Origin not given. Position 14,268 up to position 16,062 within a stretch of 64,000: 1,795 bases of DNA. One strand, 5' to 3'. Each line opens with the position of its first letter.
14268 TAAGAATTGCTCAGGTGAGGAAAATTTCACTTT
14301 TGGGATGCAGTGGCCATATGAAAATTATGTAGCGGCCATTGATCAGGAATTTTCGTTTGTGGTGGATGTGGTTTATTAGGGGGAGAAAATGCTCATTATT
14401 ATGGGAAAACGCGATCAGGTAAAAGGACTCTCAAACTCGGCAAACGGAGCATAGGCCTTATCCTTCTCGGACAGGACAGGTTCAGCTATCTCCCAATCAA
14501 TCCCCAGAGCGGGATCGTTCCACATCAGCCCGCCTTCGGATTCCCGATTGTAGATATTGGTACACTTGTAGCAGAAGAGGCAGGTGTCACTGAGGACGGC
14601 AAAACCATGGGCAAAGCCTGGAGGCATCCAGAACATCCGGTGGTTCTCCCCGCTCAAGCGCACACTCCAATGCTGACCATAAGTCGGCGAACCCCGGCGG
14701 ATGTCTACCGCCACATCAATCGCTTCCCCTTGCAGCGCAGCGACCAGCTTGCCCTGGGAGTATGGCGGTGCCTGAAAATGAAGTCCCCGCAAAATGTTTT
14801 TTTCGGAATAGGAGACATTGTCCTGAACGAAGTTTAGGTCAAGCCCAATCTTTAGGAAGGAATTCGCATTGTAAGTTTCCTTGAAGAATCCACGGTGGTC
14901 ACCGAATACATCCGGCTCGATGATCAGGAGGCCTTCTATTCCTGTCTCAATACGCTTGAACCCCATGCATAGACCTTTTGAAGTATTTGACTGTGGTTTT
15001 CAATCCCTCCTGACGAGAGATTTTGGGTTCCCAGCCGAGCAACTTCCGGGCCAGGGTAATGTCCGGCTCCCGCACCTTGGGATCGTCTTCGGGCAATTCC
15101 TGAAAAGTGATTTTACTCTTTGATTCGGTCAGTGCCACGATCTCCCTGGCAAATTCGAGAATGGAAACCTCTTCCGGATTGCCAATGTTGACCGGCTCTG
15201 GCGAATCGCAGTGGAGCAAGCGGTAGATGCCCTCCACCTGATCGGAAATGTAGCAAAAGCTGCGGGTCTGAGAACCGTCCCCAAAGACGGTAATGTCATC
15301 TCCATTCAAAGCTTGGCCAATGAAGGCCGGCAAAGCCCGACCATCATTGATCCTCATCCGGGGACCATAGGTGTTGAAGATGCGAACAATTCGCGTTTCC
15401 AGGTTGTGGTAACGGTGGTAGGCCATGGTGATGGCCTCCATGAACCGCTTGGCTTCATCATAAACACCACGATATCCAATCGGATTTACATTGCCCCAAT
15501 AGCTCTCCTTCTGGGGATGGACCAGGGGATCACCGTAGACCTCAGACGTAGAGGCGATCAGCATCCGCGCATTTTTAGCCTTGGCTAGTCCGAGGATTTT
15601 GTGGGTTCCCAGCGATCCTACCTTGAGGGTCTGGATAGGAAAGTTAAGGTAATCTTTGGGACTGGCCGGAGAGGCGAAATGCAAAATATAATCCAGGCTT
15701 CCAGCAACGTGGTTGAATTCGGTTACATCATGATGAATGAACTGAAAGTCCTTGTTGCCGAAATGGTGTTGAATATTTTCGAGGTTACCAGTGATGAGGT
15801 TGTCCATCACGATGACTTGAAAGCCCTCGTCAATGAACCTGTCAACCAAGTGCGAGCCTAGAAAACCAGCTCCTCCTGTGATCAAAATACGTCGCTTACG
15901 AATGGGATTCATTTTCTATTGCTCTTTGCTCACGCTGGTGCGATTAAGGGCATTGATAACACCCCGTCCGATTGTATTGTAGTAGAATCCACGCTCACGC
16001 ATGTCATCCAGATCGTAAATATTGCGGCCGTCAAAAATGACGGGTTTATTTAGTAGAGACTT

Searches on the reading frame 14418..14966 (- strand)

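Call 7: search_protein_families(library=pfam, proteins=[window:14418-14966:-], max_evalue=0.001)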
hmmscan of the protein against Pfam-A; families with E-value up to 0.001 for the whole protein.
window:14418-14966:- (183 aa): 1 family
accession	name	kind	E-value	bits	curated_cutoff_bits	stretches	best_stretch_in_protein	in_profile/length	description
PF00908.23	dTDP_sugar_isom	-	8.9e-71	237.4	27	1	7-176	1-167/168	dTDP-4-dehydrorhamnose 3,5-epimerase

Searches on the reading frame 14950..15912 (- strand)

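Call 7: search_protein_families(library=pfam, proteins=[window:14950-15912:-], max_evalue=0.001)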
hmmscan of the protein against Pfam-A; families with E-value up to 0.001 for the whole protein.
window:14950-15912:- (321 aa): 7 families
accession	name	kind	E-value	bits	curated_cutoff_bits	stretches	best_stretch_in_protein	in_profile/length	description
PF16363.11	GDP_Man_Dehyd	-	5.8e-50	171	27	1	10-306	1-331/332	GDP-mannose 4,6 dehydratase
PF01370.27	Epimerase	-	5.4e-47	160.7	20.9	1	9-244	1-240/240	NAD dependent epimerase/dehydratase family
PF01073.25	3Beta_HSD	-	8.4e-11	41.8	22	1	10-222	1-218/280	3-beta hydroxysteroid dehydrogenase/isomerase family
PF02719.21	Polysacc_synt_2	-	2.4e-08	33.9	20.2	0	150-267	137-252/293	Polysaccharide biosynthesis protein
PF04321.23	RmlD_sub_bind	-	1.6e-06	27.9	27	1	8-266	2-235/287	RmlD substrate binding domain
PF07993.18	NAD_binding_4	-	6.8e-06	25.8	20.1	0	64-178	80-204/258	Male sterility protein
PF00106.31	adh_short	-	0.00031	20.7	26.6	1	9-70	3-65/195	short chain dehydrogenase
